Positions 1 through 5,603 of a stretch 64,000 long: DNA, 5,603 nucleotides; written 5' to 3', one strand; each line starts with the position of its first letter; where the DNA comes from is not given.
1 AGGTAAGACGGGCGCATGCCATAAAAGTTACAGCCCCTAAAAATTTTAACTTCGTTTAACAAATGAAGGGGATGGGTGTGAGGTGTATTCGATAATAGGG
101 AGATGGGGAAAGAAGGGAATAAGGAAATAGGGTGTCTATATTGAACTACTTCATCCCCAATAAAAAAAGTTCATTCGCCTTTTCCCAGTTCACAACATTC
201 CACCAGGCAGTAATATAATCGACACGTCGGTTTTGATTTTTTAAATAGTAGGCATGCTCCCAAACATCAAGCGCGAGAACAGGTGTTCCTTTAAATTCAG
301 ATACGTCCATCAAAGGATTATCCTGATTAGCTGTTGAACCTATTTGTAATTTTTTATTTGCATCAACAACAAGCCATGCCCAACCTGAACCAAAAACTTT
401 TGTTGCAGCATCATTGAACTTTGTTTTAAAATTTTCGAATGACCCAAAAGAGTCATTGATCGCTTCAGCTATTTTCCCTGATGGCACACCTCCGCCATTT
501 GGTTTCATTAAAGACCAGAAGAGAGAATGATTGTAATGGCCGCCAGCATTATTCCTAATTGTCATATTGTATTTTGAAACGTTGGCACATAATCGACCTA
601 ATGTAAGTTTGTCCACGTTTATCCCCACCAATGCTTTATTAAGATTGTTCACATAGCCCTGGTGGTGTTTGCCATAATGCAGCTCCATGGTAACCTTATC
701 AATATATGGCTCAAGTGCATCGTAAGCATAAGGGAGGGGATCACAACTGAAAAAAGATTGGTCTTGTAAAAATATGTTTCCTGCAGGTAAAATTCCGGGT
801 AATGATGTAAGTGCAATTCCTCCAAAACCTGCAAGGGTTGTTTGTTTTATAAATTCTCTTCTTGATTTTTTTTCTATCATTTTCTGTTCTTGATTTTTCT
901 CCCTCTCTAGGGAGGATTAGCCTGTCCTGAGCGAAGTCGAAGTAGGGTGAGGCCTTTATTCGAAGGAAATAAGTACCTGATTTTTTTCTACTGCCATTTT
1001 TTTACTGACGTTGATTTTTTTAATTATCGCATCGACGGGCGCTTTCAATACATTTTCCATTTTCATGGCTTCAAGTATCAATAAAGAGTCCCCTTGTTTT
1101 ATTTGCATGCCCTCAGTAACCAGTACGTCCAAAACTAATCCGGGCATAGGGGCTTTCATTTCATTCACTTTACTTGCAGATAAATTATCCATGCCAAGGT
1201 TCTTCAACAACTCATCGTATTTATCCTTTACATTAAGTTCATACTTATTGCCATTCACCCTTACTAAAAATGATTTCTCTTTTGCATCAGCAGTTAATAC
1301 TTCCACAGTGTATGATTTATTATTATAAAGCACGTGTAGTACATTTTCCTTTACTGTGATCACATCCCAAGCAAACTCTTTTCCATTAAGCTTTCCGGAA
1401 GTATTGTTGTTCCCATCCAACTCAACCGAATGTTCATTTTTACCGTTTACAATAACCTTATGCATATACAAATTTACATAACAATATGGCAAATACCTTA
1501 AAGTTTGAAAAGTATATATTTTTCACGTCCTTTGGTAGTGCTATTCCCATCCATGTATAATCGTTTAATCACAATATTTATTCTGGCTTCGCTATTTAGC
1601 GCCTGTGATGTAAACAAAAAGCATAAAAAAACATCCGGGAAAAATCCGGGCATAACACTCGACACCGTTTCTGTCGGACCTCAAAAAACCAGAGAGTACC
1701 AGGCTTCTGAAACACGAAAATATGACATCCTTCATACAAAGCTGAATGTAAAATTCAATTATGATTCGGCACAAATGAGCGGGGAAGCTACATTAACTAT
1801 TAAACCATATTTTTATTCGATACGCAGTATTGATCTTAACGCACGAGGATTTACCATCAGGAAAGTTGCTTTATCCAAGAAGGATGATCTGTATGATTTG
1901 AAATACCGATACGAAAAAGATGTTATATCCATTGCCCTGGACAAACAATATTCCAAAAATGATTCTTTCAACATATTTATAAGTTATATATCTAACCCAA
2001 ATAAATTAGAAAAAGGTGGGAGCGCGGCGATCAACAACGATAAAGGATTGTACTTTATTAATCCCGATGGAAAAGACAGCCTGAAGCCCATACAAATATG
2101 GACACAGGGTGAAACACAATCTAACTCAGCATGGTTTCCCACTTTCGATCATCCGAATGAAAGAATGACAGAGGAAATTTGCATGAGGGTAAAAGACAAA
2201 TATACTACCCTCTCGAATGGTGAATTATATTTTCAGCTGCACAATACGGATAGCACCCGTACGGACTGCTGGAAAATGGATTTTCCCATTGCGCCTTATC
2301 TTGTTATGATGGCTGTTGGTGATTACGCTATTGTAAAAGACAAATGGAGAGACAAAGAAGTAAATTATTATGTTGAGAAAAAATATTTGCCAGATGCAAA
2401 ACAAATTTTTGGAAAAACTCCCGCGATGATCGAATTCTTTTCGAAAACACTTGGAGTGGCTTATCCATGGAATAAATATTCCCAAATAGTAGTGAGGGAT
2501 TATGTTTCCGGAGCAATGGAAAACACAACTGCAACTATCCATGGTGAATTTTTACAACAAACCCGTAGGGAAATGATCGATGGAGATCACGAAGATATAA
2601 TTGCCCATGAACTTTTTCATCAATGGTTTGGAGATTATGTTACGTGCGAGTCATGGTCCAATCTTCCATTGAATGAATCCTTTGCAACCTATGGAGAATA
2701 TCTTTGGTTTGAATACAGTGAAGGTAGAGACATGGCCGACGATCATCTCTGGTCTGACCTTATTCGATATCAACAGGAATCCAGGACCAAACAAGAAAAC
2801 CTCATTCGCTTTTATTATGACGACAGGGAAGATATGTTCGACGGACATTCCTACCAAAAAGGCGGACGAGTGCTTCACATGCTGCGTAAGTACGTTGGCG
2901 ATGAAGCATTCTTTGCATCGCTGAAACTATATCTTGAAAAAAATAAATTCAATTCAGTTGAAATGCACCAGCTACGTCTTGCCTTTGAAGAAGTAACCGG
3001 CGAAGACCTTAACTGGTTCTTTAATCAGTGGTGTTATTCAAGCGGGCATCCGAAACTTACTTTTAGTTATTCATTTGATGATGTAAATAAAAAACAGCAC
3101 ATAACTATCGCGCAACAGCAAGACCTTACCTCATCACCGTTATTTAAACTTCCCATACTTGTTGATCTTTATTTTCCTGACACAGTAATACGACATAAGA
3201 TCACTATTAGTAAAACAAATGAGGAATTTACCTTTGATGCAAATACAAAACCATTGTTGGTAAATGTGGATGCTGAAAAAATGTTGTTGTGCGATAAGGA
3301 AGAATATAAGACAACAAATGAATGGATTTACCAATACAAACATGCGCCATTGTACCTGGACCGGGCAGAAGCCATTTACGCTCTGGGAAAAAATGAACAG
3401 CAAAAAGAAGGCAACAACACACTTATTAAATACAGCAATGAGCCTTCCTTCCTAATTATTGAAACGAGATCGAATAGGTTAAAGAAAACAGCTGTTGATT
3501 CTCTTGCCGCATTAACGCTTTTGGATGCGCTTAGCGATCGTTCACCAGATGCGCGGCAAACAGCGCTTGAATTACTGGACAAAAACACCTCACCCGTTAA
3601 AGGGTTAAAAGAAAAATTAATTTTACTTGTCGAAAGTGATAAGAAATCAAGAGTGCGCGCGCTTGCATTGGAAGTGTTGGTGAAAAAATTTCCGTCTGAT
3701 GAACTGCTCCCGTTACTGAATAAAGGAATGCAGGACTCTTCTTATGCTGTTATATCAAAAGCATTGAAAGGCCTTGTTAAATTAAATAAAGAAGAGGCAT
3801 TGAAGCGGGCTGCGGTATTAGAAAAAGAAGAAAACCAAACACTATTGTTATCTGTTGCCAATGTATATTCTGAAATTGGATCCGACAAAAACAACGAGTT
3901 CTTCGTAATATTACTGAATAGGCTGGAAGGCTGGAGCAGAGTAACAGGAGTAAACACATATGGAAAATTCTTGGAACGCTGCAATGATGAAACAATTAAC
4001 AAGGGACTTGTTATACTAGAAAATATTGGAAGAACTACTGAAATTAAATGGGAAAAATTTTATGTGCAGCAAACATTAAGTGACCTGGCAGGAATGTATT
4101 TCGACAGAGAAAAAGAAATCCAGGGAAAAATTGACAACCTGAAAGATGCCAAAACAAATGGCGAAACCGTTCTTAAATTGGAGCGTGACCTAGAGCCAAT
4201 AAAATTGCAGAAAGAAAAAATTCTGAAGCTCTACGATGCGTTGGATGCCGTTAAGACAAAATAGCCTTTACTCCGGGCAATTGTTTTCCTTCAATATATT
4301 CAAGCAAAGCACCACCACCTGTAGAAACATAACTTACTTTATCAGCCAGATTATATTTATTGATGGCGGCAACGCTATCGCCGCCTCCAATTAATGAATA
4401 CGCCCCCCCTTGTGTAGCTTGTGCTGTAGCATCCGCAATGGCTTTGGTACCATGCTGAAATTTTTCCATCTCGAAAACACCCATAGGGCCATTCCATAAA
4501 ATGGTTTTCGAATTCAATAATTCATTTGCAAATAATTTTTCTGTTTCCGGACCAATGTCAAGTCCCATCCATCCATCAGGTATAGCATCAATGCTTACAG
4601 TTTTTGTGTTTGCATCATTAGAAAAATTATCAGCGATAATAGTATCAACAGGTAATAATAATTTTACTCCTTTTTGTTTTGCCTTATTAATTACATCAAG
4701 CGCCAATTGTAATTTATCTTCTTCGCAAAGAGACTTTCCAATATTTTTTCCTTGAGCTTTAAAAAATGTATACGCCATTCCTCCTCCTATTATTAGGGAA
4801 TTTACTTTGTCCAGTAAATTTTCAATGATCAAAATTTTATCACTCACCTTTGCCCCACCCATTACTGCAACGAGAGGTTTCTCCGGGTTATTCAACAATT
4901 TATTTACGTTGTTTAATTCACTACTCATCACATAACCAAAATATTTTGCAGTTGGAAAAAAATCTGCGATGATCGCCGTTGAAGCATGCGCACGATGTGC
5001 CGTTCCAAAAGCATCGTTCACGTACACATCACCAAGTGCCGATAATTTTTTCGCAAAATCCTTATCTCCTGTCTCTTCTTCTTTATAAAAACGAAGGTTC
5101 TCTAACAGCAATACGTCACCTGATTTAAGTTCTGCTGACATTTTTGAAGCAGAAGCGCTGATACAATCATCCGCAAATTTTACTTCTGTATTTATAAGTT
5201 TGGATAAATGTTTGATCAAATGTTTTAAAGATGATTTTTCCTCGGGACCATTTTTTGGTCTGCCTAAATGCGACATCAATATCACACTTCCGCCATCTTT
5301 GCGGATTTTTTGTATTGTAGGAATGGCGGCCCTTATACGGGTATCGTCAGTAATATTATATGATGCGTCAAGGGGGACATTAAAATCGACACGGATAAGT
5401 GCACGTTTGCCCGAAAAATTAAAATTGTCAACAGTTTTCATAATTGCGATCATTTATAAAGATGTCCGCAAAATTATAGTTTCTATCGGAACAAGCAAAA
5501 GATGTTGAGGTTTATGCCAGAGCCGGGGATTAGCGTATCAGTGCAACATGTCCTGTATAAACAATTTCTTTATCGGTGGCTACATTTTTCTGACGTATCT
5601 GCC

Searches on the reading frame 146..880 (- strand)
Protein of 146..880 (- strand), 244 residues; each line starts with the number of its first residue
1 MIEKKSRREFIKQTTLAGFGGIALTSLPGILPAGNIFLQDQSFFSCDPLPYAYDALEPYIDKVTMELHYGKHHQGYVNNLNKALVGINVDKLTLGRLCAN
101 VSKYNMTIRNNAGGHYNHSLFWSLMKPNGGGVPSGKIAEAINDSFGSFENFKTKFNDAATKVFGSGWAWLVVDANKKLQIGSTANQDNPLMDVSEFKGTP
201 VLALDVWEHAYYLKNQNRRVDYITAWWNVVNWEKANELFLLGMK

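Call 72: search_protein_families(library=pfam, proteins=[window:146-880:-], max_evalue=0.001)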
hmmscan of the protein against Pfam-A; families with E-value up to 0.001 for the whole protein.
window:146-880:- (244 aa): 2 families
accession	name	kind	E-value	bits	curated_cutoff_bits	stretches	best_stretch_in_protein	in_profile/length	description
PF02777.23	Sod_Fe_C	-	4.5e-42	142.7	20.9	1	133-237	1-101/102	Iron/manganese superoxide dismutases, C-terminal domain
PF00081.27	Sod_Fe_N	-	4.3e-28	98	27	1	44-125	2-81/82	Iron/manganese superoxide dismutases, alpha-hairpin domain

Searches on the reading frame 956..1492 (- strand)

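Call 72: search_protein_families(library=pfam, proteins=[window:956-1492:-], max_evalue=0.001)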
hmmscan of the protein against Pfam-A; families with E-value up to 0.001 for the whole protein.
window:956-1492:- (178 aa): 4 families
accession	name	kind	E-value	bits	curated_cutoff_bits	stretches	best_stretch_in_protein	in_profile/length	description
PF00364.28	Biotin_lipoyl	-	3.5e-15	56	22.1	1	110-175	1-71/73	Biotin-requiring enzyme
PF13533.13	Biotin_lipoyl_2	-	4.7e-10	39.5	29.8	1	112-141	3-32/32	Biotin-lipoyl like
PF13437.12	HlyD_3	-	8.2e-05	23.7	22.2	0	113-140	3-30/106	HlyD family secretion protein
PF16576.10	HlyD_D23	-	0.00074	19.3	30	0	105-141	104-140/214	Barrel-sandwich domain of CusB or HlyD membrane-fusion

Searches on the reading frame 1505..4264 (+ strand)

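Call 8: search_protein_families(library=pfam, proteins=[window:1505-4264:+], max_evalue=0.001)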
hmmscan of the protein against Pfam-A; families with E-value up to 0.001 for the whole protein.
window:1505-4264:+ (919 aa): 4 families
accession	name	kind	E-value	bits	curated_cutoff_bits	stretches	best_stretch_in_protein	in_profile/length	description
PF01433.26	Peptidase_M1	-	8.2e-48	163.3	27.7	1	304-509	5-218/218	Peptidase family M1 domain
PF17900.6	Peptidase_M1_N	-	9.8e-14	52.3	25.8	1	77-266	4-186/186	Peptidase M1 N-terminal domain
PF13646.12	HEAT_2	-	4.2e-08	33.8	27.7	1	704-767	3-65/88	HEAT repeats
PF02985.28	HEAT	-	0.00023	21.5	23.5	0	734-760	1-27/31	HEAT repeat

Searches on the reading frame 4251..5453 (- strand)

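Call 8: search_protein_families(library=pfam, proteins=[window:4251-5453:-], max_evalue=0.001)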
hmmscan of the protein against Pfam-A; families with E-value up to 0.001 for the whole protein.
window:4251-5453:- (400 aa): 1 family
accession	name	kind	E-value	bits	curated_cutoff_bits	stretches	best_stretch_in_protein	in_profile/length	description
PF00162.24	PGK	-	9e-164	545.4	27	1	8-390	1-379/379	Phosphoglycerate kinase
